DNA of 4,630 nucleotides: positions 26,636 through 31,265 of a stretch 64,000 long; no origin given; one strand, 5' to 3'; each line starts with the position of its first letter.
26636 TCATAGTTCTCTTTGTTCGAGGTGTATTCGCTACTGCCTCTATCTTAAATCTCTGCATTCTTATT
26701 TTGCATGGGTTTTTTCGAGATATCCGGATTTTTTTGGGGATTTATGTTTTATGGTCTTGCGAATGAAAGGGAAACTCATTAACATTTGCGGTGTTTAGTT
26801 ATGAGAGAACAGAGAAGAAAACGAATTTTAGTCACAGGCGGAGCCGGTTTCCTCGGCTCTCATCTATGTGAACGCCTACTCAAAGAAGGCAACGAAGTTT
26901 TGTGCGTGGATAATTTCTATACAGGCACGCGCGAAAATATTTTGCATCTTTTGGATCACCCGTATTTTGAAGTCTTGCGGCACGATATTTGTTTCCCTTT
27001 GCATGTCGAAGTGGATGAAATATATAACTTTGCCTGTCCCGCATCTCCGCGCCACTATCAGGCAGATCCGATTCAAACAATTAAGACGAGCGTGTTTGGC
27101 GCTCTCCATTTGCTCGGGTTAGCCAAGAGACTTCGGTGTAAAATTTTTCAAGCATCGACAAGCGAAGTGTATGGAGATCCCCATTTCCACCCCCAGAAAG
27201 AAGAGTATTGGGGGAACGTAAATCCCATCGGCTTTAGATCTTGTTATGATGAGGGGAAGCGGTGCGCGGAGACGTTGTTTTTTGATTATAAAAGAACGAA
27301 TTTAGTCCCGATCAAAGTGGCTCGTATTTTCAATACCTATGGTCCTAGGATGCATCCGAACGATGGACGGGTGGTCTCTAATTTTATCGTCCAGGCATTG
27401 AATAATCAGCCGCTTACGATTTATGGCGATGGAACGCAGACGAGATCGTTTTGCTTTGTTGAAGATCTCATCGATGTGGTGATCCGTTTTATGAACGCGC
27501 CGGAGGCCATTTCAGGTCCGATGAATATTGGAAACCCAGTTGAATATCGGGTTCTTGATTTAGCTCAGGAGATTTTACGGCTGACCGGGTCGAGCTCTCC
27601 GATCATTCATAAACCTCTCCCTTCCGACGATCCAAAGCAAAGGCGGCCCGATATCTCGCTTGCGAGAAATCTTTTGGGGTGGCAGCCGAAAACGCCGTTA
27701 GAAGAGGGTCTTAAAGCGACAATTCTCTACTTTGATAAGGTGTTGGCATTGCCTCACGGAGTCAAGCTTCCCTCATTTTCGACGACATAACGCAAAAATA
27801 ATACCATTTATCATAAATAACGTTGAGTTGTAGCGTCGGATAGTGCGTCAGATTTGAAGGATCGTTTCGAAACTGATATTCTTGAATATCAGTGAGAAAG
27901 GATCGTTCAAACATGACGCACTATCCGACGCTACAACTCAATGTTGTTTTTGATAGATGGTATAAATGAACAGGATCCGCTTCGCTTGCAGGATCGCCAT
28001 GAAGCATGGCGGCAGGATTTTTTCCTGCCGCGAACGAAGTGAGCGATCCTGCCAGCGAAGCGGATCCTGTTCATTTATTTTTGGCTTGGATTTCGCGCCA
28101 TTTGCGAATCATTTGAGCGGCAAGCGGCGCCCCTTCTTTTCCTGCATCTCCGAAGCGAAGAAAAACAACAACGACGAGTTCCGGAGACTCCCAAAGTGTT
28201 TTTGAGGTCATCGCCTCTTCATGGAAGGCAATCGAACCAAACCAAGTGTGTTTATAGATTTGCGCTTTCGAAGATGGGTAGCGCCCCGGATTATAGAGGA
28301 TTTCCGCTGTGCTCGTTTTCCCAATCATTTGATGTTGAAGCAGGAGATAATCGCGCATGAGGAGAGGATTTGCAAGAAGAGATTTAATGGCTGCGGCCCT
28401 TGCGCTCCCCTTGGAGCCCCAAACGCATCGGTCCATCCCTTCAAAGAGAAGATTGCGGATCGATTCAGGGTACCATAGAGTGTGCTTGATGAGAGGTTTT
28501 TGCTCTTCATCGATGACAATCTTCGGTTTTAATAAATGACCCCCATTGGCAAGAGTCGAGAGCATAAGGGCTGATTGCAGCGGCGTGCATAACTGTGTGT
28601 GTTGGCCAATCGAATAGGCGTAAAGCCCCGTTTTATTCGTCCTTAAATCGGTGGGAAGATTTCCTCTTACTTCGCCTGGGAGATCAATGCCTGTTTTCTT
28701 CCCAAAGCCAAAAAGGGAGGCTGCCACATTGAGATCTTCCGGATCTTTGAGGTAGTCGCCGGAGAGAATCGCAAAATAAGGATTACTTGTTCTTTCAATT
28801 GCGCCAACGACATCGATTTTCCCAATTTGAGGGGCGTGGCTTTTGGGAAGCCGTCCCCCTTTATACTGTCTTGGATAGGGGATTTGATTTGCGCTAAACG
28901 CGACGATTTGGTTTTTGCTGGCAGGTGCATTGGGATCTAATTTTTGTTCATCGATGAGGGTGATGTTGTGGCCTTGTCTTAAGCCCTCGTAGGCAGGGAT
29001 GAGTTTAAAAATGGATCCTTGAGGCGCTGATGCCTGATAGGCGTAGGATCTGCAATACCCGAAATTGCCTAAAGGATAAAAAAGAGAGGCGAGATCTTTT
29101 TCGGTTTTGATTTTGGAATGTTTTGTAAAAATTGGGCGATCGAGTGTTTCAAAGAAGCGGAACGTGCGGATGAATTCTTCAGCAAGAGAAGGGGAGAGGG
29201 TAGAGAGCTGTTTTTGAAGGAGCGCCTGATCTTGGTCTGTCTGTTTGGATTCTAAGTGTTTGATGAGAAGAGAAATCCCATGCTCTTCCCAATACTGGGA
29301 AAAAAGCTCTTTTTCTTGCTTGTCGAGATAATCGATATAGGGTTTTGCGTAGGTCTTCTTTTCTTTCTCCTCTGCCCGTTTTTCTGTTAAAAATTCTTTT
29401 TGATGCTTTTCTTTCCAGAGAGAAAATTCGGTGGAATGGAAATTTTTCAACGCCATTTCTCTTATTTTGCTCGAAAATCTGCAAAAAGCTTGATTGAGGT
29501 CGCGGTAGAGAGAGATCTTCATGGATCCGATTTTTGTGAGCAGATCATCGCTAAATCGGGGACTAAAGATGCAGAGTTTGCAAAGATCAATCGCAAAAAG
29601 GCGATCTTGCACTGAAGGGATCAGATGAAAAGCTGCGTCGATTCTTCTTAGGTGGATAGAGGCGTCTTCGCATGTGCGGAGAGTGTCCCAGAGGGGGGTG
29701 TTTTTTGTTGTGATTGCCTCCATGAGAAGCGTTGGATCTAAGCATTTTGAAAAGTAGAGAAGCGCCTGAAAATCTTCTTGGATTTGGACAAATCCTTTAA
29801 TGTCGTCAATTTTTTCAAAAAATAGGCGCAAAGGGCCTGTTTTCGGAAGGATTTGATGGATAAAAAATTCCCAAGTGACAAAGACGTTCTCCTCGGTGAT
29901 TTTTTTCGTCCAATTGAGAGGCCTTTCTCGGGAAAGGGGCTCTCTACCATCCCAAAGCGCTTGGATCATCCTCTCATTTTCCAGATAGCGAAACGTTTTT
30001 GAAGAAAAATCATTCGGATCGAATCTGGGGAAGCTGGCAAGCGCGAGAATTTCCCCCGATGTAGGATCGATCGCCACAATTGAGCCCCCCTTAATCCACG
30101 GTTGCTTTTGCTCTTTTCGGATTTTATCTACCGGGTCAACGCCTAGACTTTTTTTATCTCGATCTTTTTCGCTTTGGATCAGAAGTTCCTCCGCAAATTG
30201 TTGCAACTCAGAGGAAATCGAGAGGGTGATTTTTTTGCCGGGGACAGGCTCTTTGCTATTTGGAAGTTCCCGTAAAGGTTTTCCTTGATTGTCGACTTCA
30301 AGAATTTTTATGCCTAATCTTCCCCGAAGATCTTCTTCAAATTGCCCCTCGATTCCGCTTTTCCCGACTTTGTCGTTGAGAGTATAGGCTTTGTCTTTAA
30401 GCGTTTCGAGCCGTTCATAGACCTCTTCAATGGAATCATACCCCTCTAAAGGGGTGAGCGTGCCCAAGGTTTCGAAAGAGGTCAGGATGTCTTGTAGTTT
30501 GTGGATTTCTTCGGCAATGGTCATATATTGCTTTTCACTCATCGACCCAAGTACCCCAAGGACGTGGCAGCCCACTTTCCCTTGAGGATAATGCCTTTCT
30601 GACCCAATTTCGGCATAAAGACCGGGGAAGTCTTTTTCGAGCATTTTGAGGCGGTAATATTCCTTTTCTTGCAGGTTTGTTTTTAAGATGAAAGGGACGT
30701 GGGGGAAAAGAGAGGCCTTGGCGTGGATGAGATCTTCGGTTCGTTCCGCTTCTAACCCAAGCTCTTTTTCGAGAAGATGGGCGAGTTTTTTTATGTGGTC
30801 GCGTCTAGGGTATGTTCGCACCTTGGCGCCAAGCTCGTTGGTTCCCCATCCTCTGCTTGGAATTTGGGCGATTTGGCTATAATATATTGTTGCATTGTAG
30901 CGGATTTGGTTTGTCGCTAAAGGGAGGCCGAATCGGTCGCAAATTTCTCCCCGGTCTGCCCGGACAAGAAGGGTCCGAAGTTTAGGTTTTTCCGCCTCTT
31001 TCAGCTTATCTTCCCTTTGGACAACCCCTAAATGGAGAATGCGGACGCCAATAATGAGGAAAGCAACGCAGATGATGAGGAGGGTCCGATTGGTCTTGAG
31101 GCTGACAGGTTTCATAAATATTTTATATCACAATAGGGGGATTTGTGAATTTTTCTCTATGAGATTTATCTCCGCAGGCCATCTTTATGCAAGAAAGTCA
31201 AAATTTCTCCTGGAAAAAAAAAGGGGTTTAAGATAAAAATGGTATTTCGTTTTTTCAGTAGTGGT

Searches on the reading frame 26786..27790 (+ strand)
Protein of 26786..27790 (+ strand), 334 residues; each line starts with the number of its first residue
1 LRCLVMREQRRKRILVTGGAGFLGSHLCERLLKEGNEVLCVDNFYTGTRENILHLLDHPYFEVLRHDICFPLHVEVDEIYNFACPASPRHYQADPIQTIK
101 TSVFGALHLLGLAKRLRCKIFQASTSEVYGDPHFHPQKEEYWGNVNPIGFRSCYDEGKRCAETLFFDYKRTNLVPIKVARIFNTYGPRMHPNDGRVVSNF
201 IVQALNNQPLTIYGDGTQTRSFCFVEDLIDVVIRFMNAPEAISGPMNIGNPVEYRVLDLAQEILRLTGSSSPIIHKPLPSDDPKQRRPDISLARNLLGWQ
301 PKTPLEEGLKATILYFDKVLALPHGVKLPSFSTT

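Call 55: find_encoding_contigs(protein=window:26786-27790:+, flank=4000, max_places=6)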
Protein window:26786-27790:+ (334 aa): no gene with exactly this product is on record in the collection.

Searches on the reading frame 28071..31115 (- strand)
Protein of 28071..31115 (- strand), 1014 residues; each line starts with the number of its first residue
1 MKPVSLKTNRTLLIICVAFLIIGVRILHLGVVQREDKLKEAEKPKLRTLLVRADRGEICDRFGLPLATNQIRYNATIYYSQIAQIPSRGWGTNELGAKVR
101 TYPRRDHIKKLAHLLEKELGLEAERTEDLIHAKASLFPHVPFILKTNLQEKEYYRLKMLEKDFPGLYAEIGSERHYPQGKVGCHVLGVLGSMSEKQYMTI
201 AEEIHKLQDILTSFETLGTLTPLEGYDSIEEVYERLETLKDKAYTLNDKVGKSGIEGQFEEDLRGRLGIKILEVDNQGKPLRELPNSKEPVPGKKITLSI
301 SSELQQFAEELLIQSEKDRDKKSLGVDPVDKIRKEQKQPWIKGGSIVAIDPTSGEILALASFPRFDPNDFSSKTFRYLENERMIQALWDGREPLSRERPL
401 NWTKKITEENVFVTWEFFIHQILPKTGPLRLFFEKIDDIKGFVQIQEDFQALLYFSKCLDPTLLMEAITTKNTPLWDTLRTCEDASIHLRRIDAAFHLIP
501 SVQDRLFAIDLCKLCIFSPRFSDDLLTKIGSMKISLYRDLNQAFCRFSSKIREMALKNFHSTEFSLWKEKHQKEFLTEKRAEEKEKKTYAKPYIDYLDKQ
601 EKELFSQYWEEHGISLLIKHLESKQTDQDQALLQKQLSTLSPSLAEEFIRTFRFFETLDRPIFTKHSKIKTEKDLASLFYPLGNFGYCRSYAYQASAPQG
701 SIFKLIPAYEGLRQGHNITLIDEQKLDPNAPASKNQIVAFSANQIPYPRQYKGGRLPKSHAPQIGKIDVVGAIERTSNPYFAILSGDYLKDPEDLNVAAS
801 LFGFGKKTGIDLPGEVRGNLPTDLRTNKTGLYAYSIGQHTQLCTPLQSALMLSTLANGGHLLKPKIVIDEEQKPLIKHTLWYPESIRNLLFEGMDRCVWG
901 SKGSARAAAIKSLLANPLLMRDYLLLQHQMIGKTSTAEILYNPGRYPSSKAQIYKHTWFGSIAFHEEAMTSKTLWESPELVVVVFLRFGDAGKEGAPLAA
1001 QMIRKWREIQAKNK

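Call 8: search_protein_families(library=pfam, proteins=[window:28071-31115:-])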
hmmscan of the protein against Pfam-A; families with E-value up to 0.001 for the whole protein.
window:28071-31115:- (1014 aa): 2 families
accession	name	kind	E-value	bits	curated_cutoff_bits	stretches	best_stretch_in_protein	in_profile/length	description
PF03717.20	PBP_dimer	-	2.8e-36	126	24.4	2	52-208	3-142/180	Penicillin-binding Protein dimerisation domain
PF00905.27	Transpeptidase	-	5.2e-24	85.4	22.1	1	764-963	90-265/299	Penicillin binding protein transpeptidase domain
